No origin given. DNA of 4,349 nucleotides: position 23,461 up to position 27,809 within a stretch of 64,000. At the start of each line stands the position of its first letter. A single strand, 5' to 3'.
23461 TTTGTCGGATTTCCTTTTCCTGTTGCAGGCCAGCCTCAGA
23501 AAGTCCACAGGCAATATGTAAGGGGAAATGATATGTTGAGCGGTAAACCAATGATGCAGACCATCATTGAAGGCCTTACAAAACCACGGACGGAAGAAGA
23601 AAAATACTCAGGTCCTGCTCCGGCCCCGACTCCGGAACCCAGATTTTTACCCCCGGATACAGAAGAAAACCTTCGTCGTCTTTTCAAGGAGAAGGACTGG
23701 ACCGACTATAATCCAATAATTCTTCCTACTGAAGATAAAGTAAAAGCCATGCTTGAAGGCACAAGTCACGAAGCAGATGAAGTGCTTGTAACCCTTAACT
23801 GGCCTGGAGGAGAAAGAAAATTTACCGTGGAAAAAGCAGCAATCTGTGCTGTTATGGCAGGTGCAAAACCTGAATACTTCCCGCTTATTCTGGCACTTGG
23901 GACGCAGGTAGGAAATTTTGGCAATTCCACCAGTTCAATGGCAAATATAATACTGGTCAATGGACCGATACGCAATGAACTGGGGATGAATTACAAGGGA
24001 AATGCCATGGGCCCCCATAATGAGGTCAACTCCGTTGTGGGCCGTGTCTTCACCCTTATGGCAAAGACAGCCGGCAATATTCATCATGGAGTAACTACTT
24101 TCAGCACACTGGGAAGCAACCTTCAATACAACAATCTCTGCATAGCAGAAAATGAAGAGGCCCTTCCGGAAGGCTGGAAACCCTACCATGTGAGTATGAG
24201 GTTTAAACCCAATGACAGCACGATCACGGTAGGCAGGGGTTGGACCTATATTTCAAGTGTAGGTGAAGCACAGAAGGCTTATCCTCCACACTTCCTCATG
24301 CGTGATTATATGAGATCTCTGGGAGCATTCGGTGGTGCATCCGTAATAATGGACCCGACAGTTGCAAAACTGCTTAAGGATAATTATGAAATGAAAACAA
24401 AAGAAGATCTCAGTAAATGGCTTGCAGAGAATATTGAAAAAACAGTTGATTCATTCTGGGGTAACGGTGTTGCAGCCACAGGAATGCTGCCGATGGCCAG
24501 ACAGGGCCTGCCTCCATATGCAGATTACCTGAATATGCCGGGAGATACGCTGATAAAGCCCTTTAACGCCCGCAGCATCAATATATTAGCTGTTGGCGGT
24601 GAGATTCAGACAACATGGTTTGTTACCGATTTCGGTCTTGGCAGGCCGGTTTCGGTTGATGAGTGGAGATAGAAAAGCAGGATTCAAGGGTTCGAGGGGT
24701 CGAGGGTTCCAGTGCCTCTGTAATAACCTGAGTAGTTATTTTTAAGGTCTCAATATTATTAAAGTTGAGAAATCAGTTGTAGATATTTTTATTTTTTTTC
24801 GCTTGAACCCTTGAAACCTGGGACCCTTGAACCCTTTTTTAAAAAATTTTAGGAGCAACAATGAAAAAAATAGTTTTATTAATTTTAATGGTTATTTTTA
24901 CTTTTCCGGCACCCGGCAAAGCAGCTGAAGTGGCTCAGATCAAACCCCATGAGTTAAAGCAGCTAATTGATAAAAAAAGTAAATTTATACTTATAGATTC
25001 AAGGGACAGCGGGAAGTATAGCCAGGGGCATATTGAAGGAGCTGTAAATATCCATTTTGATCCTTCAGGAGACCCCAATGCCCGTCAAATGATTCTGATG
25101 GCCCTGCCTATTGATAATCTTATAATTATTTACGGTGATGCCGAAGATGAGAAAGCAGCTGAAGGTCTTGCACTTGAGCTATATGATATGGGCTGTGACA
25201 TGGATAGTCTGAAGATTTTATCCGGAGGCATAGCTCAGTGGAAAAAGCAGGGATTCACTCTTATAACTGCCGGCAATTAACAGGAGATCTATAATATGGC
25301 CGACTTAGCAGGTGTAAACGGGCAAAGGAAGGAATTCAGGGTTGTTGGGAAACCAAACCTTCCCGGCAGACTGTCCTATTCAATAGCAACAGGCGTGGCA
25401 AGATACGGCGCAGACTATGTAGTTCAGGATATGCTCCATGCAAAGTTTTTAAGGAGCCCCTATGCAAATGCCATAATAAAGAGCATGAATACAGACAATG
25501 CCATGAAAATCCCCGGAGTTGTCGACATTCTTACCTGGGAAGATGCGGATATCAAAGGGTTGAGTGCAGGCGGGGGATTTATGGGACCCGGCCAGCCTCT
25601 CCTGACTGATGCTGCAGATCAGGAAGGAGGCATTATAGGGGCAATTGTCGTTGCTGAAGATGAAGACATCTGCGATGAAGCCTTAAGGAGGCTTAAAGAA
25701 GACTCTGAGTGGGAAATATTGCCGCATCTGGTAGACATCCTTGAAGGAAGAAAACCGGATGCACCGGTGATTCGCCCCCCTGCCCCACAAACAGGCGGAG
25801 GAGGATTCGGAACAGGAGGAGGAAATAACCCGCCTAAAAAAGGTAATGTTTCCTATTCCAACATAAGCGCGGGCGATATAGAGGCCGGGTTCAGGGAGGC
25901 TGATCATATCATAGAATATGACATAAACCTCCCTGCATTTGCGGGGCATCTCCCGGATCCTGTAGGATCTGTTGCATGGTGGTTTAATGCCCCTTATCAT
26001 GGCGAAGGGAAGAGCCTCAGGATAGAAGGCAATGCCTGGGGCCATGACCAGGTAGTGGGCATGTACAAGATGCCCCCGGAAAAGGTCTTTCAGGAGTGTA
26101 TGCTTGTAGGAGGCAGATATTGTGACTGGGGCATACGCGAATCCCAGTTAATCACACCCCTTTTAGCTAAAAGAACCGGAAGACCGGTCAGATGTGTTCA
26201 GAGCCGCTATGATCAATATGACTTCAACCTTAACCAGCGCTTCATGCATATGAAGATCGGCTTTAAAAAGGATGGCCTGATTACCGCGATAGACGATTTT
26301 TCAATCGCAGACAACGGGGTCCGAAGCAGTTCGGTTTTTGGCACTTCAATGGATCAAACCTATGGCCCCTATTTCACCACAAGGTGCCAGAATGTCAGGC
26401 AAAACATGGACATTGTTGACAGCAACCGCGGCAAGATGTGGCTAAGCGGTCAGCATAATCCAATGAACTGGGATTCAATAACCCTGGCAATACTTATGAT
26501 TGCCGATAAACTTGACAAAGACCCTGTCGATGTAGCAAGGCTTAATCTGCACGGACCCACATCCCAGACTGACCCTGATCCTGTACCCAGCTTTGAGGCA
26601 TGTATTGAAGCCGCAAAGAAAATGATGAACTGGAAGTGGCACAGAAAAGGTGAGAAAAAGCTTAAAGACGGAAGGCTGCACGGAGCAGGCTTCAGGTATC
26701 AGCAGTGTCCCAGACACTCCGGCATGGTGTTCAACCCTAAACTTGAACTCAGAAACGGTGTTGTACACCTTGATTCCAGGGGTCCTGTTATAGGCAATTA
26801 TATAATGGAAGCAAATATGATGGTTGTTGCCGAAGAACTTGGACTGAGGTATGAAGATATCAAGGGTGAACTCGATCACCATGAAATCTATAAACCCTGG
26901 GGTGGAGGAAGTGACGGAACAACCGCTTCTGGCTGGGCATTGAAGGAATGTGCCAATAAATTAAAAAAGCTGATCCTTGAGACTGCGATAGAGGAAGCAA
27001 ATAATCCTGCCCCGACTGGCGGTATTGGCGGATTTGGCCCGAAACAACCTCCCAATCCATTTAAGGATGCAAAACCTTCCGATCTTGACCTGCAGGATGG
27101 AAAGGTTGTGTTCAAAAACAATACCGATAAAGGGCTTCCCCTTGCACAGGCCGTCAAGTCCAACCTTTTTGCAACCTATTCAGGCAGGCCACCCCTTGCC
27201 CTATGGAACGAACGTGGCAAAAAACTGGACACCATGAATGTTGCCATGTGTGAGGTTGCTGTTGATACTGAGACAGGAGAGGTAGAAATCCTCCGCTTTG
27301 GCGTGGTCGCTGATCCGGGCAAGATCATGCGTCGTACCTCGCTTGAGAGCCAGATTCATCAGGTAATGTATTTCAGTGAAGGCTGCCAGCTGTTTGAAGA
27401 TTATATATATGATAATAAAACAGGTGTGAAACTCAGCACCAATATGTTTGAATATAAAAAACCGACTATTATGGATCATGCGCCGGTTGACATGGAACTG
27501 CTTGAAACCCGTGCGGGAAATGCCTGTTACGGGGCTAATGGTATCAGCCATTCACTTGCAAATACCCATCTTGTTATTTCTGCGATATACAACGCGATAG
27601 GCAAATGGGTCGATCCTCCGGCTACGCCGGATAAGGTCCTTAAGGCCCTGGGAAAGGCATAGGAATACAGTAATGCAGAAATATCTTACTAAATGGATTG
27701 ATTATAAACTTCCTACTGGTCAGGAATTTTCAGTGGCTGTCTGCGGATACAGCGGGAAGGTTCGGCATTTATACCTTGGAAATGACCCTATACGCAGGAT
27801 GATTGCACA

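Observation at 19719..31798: Island of exported pterin-dependent redox enzymes plus selenoprotein, rhodanese-like protein and methyltransferase; a candidate uncharacterised periplasmic redox system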

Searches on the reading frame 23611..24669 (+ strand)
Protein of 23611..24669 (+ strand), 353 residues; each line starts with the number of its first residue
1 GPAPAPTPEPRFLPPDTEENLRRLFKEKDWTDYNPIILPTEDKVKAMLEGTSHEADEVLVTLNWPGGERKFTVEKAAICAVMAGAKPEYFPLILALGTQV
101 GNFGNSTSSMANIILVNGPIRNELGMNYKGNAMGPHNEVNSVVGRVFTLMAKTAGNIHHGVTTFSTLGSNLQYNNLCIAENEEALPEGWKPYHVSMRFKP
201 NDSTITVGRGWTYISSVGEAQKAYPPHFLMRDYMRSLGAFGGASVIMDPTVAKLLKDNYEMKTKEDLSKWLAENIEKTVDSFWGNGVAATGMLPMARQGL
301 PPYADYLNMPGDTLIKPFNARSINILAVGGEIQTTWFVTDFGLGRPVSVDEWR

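Call 30: search_protein_representatives(protein=window:23611-24669:+)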
Query: 353 residues. Proteins with E-value up to 0.001 (for the whole library): 3038; up to 1e-10: 1551; up to 1e-30: 96. The best 150 are listed.
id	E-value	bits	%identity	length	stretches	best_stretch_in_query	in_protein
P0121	5.4e-134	463.2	59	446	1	4-352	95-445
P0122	1.8e-111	389.1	52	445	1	3-353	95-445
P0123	7.4e-79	281.8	46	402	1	3-352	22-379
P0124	1.4e-72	261.1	49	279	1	73-353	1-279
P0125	7.2e-72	258.8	42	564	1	8-353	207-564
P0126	8.1e-67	242.2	40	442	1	8-339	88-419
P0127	4.0e-66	239.9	39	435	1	8-353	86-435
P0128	6.1e-66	239.3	61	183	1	21-201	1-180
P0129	7.6e-66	239.0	46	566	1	9-353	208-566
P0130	1.1e-64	235.2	41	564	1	9-338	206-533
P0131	1.5e-64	234.7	44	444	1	9-333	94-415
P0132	2.4e-64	234.1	40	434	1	7-353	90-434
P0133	8.7e-62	225.6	38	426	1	8-353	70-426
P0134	1.9e-61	224.6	42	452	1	7-353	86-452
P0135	6.9e-61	222.7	41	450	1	6-353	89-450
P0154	8.8e-48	179.6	38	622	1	9-315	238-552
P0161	3.2e-46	174.5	37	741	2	20-211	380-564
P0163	5.4e-45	170.4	39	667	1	7-353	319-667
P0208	4.3e-32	128.0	32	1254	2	23-218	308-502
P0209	4.4e-32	127.9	32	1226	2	15-210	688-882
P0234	7.2e-29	117.4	32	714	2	28-208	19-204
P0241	3.1e-28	115.3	38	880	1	19-274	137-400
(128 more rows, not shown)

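Call 31: search_protein_families(library=pfam, proteins=[P0125, P0129, P0161, P0208, P0209, P0241, P0163, P0154, P0234, P0123], max_evalue=0.001)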
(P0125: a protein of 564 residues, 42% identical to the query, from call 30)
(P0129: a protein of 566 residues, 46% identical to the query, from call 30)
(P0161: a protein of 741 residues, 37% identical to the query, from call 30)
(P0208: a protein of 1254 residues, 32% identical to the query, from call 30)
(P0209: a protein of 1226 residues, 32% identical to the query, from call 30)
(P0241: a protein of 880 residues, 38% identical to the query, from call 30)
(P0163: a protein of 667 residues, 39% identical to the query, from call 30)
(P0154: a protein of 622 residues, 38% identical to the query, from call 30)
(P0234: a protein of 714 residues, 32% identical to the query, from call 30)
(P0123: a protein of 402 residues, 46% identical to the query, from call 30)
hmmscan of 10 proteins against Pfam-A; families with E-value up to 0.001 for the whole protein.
P0125 (564 aa): 1 family
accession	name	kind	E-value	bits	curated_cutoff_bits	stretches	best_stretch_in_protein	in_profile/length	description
PF24696.1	UGSC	-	7.3e-14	52.7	25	1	16-162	2-150/172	UGSC family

P0129 (566 aa): 1 family
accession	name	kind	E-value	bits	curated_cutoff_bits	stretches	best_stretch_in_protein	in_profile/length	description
PF24696.1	UGSC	-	7.3e-14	52.7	25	1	14-164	2-152/172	UGSC family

P0161 (741 aa): 0 families

P0208 (1254 aa): 2 families
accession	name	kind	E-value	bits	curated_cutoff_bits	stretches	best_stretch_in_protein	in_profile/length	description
PF24696.1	UGSC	-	3e-15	57.2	25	1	99-276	2-171/172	UGSC family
PF01469.24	Pentapeptide_2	-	6.5e-05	23.2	26.4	0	1165-1188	7-30/40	Pentapeptide repeats (8 copies)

P0209 (1226 aa): 2 families
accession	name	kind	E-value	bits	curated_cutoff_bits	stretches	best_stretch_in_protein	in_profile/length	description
PF07833.16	Cu_amine_oxidN1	-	6.8e-36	122.9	24.2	2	1140-1205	43-108/108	Copper amine oxidase N-terminal domain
PF24696.1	UGSC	-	3.7e-17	63.4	25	1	486-663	2-171/172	UGSC family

P0241 (880 aa): 3 families
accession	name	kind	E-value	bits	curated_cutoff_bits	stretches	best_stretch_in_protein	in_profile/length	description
PF00041.27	fn3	-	1.1e-14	54.8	25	1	464-546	1-72/84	Fibronectin type III domain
PF09479.16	Flg_new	-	8.5e-06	26.2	27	1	730-790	3-64/65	Listeria-Bacteroides repeat domain (List_Bact_rpt)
PF07554.19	FIVAR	-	4.3e-05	24.5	29.2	1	678-724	21-70/71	FIVAR domain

P0163 (667 aa): 1 family
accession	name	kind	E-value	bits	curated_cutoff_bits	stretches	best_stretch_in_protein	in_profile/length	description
PF24696.1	UGSC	-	4.1e-18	66.6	25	1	149-289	13-153/172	UGSC family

P0154 (622 aa): 1 family
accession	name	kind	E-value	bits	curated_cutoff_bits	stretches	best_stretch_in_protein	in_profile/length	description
PF24696.1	UGSC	-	1.1e-10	42.4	25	1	45-199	2-158/172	UGSC family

P0234 (714 aa): 0 families

P0123 (402 aa): 0 families
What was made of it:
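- Some relatives are fused to cell-surface domains such as fn3, FIVAR and Cu_amine_oxidN1 (call 31).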

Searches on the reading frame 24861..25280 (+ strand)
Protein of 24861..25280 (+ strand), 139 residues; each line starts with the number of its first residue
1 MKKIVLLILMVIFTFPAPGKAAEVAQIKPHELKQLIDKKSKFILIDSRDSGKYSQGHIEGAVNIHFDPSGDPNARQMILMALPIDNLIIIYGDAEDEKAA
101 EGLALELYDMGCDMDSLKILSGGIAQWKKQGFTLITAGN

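Call 6: search_protein_families(library=pfam, proteins=[window:24861-25280:+], max_evalue=0.01)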
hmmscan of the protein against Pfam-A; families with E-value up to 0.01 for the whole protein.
window:24861-25280:+ (139 aa): 1 family
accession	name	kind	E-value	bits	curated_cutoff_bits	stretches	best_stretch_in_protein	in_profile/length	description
PF00581.25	Rhodanese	-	4e-14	53.3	22.2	1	29-129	2-101/102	Rhodanese-like domain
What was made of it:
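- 24861..25280 (+): Exported rhodanese-fold protein with an acidic active-site loop. The catalytic Cys is replaced by Gly in this genome. Rhodanese E 4e-14 (call 6).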

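Call 7: search_protein_families(library=ncbifam, proteins=[window:24861-25280:+], max_evalue=0.01)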
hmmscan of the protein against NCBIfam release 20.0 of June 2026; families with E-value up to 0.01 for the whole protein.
window:24861-25280:+ (139 aa): 7 families
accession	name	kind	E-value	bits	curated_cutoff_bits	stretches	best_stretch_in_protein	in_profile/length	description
NF041203.1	rhodanese_LYCAU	equivalog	7.6e-10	38.5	115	1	7-132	3-121/126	rhodanese-related (seleno)protein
NF005902.0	PRK07878.1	equivalog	4.9e-08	32.3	647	1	20-130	282-384/392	adenylyltransferase/sulfurtransferase MoeZ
NF006444.0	PRK08762.1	equivalog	2.9e-06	26.2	449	1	22-134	12-114/387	molybdopterin-synthase adenylyltransferase MoeB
NF045521.1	rhoda_near_glyco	subfamily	6.4e-06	26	145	1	23-136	16-117/144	rhodanese homology domain-containing protein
NF045694.1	seleno_TsoB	exception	2.8e-05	22.4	805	1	25-69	44-89/572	rhodanese/DsbD fusion-like selenoprotein TsoB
NF005646.0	PRK07411.1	equivalog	0.00057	19.1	633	1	21-129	278-381/390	molybdopterin-synthase adenylyltransferase MoeB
NF001133.1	PRK00142.1-1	equivalog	0.0022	17.6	170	1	24-67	105-147/229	oxygen-dependent tRNA uridine(34) hydroxylase TrhO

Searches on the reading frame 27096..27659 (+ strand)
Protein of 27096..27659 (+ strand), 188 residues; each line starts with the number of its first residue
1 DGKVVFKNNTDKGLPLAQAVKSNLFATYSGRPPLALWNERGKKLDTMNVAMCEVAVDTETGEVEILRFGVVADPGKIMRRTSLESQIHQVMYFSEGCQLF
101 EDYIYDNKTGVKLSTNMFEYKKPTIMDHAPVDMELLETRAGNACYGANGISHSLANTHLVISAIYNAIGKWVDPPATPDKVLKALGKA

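Call 47: search_solved_structures(query=window:27096-27659:+, max_evalue=0.001, show_alignments=5)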
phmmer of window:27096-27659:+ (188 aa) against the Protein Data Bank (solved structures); distinct sequences matched with E-value up to 0.001: 9.
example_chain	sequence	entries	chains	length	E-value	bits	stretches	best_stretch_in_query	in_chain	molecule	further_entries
3hrd_B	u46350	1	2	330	2.2e-11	47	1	49-184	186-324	Nicotinate dehydrogenase medium molybdopterin subunit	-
1rm6_A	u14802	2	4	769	7.6e-11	45.2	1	51-185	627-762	4-hydroxybenzoyl-CoA reductase alpha subunit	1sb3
1dgj_A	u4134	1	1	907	5.3e-08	36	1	50-185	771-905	ALDEHYDE OXIDOREDUCTASE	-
5g5g_C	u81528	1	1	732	1.4e-06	31.3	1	51-185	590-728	PUTATIVE XANTHINE DEHYDROGENASE YAGS FAD-BINDING SUBUNIT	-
5g5h_C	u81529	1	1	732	1.4e-06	31.3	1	51-185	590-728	Aldehyde oxidoreductase molybdenum-binding subunit PaoC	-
7dqx_A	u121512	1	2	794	1.9e-06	30.9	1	48-182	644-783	6-hydroxypseudooxynicotine dehydrogenase complex subunit gamma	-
8uem_A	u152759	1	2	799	3.2e-05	26.9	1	51-185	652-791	Carbon monoxide dehydrogenase (Large chain), CoxL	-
1t3q_B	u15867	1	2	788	5.8e-05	26.1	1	10-184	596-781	quinoline 2-oxidoreductase large subunit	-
1sij_A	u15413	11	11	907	0.00033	23.6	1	48-185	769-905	Aldehyde oxidoreductase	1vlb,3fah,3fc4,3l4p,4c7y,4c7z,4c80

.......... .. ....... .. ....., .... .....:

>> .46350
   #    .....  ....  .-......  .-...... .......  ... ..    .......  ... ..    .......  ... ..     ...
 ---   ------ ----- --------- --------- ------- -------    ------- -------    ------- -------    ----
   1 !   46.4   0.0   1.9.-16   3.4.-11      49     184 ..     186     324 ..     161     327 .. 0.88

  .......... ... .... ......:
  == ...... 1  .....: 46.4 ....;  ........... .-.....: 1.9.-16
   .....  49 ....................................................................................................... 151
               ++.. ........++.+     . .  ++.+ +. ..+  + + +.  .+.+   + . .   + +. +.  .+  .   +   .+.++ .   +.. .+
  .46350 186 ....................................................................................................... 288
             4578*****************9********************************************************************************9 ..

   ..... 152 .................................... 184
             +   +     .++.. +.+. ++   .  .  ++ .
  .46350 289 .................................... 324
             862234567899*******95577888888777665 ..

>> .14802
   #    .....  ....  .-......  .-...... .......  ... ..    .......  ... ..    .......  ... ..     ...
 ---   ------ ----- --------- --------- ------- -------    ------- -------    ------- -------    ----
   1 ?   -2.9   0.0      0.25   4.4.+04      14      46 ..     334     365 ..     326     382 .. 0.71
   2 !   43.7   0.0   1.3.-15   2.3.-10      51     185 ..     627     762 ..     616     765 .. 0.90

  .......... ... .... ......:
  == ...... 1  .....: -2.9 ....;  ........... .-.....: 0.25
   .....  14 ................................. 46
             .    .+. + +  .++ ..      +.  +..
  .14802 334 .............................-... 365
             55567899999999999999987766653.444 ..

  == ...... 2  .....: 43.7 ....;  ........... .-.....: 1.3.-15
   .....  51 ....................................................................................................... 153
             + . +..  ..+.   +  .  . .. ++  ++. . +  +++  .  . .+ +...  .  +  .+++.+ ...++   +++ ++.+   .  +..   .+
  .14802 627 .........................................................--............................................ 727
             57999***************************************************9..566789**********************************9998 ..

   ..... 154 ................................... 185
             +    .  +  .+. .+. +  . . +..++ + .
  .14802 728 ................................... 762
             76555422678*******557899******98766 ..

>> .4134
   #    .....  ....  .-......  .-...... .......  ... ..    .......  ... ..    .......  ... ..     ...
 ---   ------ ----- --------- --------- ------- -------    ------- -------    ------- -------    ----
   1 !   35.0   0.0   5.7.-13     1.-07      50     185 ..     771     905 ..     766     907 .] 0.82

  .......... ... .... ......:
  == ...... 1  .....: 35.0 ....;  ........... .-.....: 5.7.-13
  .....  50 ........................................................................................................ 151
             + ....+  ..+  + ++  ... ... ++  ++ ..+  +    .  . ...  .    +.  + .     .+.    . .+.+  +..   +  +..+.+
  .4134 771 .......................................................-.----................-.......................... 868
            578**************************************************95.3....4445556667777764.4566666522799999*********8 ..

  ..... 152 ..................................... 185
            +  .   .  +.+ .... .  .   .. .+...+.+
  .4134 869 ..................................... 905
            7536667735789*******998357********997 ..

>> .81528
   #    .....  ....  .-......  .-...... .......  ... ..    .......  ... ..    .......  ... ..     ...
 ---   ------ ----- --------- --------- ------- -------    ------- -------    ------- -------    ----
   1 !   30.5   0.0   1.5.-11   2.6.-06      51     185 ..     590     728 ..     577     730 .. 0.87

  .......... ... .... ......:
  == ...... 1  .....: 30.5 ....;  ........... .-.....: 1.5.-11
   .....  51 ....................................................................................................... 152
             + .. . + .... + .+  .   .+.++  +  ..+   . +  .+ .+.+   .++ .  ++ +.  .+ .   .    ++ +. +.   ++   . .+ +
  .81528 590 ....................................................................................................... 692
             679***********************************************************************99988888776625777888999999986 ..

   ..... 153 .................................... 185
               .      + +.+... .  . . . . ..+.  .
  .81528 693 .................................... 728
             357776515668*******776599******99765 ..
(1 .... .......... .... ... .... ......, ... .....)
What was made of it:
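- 25296..27662 (+): Xanthine-oxidase-family Mo subunit of a distinct subfamily, with signatures GGRYCDW and GISH (His in place of the catalytic Glu). It has no signal peptide. His aligns with Glu of NdhM, HcrA, MOP and PaoC (call 47).
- On PaoABC-type periplasmic XO-family aldehyde oxidoreductase: His aligns with the Glu of PaoC, MOP, NdhM and HcrA (call 47).
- Closest known: 4-hydroxybenzoyl-CoA reductase. Different: Hcr is cytoplasmic, acts on CoA thioesters and keeps the conserved Glu (call 47).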
